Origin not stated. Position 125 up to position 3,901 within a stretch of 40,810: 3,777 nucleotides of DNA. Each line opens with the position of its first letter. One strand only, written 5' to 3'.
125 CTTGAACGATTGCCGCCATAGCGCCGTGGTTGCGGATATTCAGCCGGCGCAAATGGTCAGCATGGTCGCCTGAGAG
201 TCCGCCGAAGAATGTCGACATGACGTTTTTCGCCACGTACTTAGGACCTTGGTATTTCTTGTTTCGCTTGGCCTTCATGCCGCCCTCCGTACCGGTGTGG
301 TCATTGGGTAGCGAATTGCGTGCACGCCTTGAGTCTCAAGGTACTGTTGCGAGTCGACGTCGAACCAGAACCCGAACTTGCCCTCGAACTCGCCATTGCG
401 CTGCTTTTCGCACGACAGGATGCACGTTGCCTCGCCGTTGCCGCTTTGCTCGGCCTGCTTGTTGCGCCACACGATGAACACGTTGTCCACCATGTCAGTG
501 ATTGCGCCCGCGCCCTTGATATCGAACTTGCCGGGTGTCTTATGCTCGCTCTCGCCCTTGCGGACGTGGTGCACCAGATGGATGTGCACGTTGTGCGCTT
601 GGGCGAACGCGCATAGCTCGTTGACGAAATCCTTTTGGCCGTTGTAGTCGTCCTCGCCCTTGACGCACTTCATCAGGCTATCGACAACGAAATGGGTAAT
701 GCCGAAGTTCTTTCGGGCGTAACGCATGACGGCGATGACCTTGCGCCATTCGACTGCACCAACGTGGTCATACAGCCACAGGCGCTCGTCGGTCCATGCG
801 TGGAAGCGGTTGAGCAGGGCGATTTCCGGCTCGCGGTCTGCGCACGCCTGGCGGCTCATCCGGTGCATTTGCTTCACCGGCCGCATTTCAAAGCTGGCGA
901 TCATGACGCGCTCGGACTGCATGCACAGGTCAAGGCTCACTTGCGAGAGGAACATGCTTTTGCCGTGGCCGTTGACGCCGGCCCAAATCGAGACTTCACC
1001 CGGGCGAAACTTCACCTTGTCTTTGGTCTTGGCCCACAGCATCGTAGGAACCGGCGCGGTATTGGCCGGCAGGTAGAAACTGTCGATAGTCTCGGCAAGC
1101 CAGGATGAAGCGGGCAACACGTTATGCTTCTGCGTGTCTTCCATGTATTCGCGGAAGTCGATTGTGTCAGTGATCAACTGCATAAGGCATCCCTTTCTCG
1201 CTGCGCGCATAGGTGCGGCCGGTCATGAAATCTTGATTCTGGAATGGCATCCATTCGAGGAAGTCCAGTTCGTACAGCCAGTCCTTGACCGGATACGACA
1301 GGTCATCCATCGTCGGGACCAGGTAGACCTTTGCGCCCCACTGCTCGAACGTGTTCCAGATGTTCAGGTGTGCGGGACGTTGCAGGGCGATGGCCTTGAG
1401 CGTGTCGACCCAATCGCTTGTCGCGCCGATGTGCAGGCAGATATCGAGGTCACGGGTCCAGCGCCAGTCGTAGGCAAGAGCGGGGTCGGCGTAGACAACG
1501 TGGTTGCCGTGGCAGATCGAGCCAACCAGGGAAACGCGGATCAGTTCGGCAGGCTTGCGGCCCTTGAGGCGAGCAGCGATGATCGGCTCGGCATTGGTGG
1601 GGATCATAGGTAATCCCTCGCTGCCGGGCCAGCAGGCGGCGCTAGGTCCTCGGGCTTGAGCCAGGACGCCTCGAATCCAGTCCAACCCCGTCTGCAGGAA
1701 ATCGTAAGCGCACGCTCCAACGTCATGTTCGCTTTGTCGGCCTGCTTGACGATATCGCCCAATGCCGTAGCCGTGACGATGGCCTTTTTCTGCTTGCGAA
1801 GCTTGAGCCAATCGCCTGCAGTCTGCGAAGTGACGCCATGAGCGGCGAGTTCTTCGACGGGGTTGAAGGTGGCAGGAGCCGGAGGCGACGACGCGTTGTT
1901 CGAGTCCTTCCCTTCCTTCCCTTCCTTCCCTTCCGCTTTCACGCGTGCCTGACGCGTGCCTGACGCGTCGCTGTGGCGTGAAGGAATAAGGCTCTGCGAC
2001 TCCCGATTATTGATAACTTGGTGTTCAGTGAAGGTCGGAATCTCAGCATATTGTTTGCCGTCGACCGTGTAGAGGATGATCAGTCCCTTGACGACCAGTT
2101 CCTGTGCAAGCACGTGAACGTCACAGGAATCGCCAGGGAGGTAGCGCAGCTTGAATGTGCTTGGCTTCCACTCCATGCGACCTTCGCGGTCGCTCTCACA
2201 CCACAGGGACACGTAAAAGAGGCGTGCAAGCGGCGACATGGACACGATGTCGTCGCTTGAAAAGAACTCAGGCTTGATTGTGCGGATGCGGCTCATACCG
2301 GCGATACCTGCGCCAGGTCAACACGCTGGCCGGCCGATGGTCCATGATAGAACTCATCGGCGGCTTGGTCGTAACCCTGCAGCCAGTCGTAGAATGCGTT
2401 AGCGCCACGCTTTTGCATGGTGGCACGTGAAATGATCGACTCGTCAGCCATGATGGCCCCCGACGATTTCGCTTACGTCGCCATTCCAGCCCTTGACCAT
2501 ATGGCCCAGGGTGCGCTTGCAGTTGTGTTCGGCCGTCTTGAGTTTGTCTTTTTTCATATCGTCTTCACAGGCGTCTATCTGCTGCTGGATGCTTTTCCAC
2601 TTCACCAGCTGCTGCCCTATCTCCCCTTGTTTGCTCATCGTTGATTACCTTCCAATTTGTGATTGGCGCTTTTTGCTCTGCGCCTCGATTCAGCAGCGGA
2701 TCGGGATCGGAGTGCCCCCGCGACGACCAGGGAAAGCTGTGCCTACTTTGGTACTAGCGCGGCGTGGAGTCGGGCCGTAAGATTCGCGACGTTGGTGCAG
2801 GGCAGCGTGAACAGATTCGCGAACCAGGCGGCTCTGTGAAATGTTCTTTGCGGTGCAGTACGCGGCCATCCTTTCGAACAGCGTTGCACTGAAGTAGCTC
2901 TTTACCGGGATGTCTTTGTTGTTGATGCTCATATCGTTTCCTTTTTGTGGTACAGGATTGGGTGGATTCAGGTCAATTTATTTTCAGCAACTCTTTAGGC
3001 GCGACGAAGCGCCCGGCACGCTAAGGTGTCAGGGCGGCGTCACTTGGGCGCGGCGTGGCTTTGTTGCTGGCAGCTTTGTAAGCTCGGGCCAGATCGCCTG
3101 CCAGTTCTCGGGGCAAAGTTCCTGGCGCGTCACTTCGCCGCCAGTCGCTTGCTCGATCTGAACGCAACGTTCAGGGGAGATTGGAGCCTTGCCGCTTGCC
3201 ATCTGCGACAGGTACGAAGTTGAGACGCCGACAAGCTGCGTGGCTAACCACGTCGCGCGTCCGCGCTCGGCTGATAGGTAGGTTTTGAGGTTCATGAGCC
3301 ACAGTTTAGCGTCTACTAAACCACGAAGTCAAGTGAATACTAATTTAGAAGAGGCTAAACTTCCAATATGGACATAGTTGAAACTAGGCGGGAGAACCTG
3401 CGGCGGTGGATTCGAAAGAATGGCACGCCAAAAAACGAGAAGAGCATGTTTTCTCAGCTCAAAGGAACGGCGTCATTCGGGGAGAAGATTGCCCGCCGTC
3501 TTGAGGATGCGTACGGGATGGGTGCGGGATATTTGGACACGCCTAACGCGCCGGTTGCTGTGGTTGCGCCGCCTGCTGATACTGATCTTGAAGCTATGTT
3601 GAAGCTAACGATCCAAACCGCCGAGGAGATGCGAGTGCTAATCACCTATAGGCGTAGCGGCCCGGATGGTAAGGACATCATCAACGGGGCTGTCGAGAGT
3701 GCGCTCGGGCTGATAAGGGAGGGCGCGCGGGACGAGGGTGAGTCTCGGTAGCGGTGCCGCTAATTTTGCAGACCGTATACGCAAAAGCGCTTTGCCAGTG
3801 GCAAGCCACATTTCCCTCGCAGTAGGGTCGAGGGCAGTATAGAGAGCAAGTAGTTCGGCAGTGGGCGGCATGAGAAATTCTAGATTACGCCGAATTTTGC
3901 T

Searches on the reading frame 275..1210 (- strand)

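Call 90: search_protein_families(library=phrogs, proteins=[window:275-1210:-], max_evalue=0.00001)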
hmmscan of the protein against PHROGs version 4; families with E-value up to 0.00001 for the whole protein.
window:275-1210:- (311 aa): 5 families
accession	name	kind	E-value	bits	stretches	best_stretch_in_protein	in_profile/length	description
phrog_5482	-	unknown function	9.6e-67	226.1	1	29-302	6-308/341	-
phrog_239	-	DNA, RNA and nucleotide metabolism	5.2e-58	198.6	1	56-296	342-602/801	DNA primase/helicase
phrog_19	-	DNA, RNA and nucleotide metabolism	4.1e-21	76.5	1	67-294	349-582/621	DnaB-like replicative helicase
phrog_243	-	DNA, RNA and nucleotide metabolism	2.7e-15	57.1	1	173-277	145-248/273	DnaB-like replicative helicase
phrog_23248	-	DNA, RNA and nucleotide metabolism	2.7e-10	41.1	1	230-255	2-27/111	DNA primase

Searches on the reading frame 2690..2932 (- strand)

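Call 105: search_protein_families(library=pfam, proteins=[window:2690-2932:-], max_evalue=0.01)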
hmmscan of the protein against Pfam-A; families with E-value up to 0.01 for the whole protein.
window:2690-2932:- (80 aa): 1 family
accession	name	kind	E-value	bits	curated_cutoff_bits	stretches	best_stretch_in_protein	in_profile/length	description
PF08081.16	RBM1CTR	-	0.0093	16.4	22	0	43-61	9-27/45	RBM1CTR (NUC064) family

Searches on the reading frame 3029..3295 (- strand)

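Call 105: search_protein_families(library=pfam, proteins=[window:3029-3295:-], max_evalue=0.01)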
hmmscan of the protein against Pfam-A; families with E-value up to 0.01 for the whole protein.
window:3029-3295:- (88 aa): 2 families
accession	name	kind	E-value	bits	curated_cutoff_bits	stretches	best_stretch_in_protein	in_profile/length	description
PF15943.11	YdaS_toxin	-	8.2e-12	45.2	30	1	12-68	9-65/65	Bacterial toxin YdaS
PF01381.28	HTH_3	-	5.2e-05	23.6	23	1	21-53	18-50/55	Helix-turn-helix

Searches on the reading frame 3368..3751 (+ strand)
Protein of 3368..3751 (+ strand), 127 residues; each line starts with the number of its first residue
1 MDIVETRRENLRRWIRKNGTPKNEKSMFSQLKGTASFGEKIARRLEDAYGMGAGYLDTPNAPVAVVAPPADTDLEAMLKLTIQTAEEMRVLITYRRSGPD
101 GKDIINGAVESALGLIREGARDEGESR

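Call 105: search_protein_families(library=pfam, proteins=[window:3368-3751:+], max_evalue=0.01)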
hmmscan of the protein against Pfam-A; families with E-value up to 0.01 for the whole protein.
window:3368-3751:+ (127 aa): 0 families
